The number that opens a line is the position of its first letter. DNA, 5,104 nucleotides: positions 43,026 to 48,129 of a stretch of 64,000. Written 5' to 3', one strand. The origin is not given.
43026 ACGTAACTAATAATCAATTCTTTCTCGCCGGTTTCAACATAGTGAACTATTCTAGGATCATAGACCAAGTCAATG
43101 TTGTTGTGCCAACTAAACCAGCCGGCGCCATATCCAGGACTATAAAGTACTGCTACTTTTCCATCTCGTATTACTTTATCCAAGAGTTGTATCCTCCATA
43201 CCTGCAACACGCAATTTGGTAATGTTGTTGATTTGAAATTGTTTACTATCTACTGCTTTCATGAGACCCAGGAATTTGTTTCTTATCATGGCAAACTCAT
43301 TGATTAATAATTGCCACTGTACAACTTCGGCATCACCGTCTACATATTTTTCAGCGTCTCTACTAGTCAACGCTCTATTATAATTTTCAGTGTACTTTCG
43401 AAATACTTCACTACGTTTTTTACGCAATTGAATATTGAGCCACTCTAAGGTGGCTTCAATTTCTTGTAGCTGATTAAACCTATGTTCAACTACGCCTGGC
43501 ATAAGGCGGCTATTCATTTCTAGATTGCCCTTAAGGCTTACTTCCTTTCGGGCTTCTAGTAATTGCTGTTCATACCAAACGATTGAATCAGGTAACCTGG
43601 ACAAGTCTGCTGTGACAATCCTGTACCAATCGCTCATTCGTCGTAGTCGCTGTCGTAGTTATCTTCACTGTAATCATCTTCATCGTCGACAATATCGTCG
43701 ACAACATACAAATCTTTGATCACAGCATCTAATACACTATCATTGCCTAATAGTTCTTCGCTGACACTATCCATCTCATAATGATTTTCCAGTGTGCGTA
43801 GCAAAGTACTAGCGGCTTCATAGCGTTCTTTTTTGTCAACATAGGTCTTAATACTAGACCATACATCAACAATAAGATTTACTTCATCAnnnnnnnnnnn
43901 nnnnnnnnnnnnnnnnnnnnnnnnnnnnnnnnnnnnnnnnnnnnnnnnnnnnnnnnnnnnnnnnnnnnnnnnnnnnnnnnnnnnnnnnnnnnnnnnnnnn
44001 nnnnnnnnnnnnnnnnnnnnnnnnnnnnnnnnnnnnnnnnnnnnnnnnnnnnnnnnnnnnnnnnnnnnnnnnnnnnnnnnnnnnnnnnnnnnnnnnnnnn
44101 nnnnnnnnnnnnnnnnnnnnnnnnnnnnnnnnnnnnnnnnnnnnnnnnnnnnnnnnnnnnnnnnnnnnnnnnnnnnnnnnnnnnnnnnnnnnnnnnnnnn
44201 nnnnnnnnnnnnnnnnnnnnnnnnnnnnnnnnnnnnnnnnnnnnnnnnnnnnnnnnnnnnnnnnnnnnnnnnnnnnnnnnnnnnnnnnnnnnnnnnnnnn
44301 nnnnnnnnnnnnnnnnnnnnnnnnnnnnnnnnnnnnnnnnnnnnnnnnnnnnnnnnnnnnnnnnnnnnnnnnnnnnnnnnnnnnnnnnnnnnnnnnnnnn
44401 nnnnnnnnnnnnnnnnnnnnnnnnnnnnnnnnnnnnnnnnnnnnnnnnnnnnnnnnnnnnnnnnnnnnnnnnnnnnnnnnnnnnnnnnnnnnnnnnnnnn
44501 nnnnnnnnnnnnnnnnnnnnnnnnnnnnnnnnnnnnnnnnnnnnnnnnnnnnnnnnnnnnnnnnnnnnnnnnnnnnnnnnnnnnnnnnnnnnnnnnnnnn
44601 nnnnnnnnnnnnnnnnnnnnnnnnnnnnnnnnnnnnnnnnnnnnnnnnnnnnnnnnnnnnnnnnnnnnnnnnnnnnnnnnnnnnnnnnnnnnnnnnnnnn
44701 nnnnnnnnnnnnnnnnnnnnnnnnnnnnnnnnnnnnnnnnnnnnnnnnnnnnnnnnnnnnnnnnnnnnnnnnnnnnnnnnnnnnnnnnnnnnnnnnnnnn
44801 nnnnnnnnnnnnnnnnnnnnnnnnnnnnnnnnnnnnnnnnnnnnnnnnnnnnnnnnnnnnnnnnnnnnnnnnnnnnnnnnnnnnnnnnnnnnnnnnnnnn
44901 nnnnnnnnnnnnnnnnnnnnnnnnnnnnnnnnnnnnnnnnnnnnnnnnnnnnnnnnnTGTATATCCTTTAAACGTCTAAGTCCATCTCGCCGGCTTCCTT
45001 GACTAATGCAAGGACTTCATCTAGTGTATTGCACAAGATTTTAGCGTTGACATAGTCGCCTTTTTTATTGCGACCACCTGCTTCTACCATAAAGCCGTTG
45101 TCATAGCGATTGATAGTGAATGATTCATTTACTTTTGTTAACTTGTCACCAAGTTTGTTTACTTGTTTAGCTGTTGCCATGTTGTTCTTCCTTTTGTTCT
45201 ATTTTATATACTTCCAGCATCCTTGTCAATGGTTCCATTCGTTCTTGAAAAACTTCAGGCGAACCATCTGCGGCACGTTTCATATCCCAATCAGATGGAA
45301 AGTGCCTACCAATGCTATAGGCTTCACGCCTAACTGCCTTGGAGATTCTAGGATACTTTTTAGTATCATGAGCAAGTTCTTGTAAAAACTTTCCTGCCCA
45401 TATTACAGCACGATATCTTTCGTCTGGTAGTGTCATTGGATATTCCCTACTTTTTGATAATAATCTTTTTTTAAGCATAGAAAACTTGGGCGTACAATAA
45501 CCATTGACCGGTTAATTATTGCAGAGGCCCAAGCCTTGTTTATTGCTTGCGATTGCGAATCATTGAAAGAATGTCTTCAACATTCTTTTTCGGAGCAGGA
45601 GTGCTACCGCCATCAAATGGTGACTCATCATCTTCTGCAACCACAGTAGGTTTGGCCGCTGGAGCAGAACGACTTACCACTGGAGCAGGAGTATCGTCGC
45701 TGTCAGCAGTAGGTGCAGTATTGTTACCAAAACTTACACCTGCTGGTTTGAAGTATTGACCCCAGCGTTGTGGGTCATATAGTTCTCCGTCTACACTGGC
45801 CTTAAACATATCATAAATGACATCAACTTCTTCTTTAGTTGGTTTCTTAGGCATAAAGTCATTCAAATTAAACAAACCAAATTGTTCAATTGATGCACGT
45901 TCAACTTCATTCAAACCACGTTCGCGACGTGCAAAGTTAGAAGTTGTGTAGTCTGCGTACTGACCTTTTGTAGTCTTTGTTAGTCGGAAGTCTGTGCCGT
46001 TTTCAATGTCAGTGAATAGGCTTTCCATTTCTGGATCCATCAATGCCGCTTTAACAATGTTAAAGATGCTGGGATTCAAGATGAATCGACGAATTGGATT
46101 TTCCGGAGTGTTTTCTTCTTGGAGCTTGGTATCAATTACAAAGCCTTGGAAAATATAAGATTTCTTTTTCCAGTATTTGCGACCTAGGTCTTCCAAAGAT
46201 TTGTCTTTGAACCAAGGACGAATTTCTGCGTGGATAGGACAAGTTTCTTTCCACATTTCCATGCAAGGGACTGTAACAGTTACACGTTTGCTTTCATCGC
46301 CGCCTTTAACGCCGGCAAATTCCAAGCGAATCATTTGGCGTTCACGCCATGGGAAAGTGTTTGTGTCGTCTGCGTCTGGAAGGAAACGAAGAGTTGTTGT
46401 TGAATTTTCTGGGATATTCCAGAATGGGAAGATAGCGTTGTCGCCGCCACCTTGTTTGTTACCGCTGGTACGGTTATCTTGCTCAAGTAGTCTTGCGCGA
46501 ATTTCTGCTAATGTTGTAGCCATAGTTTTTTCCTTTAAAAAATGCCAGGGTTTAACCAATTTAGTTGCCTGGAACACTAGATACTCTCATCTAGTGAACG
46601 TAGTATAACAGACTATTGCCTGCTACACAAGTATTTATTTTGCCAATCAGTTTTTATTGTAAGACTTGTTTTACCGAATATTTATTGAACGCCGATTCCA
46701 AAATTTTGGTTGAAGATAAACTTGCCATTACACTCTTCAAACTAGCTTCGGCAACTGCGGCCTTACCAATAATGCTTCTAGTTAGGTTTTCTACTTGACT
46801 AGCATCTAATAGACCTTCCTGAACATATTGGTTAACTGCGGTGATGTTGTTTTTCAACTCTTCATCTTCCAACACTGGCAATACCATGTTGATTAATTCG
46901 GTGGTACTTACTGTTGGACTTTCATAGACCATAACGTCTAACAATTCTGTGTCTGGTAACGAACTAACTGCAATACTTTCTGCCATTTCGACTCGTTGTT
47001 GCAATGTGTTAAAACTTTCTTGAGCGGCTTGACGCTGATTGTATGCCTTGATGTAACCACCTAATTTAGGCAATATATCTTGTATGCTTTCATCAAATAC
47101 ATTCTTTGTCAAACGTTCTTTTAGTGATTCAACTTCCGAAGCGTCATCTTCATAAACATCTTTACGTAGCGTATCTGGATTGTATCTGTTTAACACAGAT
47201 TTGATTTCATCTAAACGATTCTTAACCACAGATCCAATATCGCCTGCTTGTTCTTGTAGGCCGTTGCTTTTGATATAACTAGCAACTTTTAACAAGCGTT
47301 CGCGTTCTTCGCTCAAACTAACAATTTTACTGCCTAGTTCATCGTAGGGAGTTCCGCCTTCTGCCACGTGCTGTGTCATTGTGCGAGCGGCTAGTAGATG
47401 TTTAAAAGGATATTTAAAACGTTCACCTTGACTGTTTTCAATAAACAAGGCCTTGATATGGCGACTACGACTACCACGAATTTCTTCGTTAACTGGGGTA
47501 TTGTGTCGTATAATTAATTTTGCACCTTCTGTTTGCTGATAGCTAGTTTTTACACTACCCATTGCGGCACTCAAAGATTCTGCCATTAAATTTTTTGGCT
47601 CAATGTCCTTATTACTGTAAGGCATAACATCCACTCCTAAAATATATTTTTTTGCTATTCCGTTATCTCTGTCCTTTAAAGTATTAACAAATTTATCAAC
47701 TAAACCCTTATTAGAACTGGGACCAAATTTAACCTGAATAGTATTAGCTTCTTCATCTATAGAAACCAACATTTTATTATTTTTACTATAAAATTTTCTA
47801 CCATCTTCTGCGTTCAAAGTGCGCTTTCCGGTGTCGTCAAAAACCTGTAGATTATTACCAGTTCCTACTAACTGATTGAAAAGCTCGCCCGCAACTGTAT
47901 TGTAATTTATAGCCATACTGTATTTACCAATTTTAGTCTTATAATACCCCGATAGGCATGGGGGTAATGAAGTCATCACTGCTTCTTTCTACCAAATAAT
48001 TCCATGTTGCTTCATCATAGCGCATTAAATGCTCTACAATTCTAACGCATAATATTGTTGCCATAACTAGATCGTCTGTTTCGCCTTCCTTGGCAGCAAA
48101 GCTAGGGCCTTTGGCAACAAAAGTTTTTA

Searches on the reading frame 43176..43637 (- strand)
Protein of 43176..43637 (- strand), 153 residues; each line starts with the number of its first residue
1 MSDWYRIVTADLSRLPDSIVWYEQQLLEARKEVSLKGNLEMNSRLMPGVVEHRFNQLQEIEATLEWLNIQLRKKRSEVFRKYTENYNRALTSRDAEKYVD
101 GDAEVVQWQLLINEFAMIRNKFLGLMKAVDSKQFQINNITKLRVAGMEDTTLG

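Call 93: search_protein_families(library=pfam, proteins=[window:43176-43637:-], max_evalue=0.01)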
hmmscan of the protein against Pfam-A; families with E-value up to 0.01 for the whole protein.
window:43176-43637:- (153 aa): 1 family
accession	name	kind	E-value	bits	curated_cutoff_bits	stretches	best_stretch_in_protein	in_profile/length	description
PF11056.14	UvsY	-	0.0009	20.2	22.8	1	54-143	31-122/128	Recombination, repair and ssDNA binding protein UvsY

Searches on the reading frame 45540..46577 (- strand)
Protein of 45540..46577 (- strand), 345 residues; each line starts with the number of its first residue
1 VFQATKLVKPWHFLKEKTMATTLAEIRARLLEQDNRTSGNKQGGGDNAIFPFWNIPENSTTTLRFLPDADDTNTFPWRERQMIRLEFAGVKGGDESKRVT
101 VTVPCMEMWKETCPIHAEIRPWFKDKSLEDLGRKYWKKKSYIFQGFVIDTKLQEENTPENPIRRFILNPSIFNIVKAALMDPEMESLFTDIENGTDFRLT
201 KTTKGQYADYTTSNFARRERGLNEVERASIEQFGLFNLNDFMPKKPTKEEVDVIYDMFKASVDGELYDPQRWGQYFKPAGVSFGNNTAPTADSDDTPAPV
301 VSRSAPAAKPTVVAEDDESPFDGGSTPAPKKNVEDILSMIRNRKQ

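Call 33: search_protein_families(library=pfam, proteins=[window:45540-46577:-], max_evalue=0.001)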
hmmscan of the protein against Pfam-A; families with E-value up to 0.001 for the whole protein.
window:45540-46577:- (345 aa): 1 family
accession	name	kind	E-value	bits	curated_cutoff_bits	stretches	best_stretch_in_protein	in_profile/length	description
PF08804.16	gp32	-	3.4e-05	24.4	26.8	1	58-232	2-185/208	gp32 DNA binding protein like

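Call 92: search_protein_families(library=phrogs, proteins=[window:45540-46577:-], max_evalue=0.001)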
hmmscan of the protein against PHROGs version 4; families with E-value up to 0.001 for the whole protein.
window:45540-46577:- (345 aa): 2 families
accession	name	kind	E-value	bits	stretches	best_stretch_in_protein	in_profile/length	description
phrog_1192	-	DNA, RNA and nucleotide metabolism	1.1e-63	216.7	1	19-317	1-296/326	single strand DNA binding protein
phrog_224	-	DNA, RNA and nucleotide metabolism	9.5e-06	26.7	1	19-230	10-212/318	single strand DNA binding protein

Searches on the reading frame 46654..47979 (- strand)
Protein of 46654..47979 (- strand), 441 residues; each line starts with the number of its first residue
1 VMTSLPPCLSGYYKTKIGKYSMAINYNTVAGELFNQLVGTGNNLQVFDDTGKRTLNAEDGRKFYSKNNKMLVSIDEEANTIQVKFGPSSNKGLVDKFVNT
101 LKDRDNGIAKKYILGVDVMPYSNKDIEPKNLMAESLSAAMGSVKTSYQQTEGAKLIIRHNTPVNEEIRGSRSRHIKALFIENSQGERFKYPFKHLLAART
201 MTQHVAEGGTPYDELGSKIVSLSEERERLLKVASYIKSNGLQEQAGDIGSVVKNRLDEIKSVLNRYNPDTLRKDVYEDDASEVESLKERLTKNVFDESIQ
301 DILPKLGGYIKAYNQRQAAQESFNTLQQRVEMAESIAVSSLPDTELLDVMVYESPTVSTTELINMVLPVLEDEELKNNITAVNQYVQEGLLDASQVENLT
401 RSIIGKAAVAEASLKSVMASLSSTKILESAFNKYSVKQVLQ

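Call 9: search_protein_families(library=phrogs, proteins=[window:46654-47979:-], max_evalue=0.00001)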
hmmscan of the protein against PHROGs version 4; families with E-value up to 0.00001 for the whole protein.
window:46654-47979:- (441 aa): 1 family
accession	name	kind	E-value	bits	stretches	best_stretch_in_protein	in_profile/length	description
phrog_13484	-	head and packaging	3.3e-22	80.1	1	43-259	22-248/428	virion structural protein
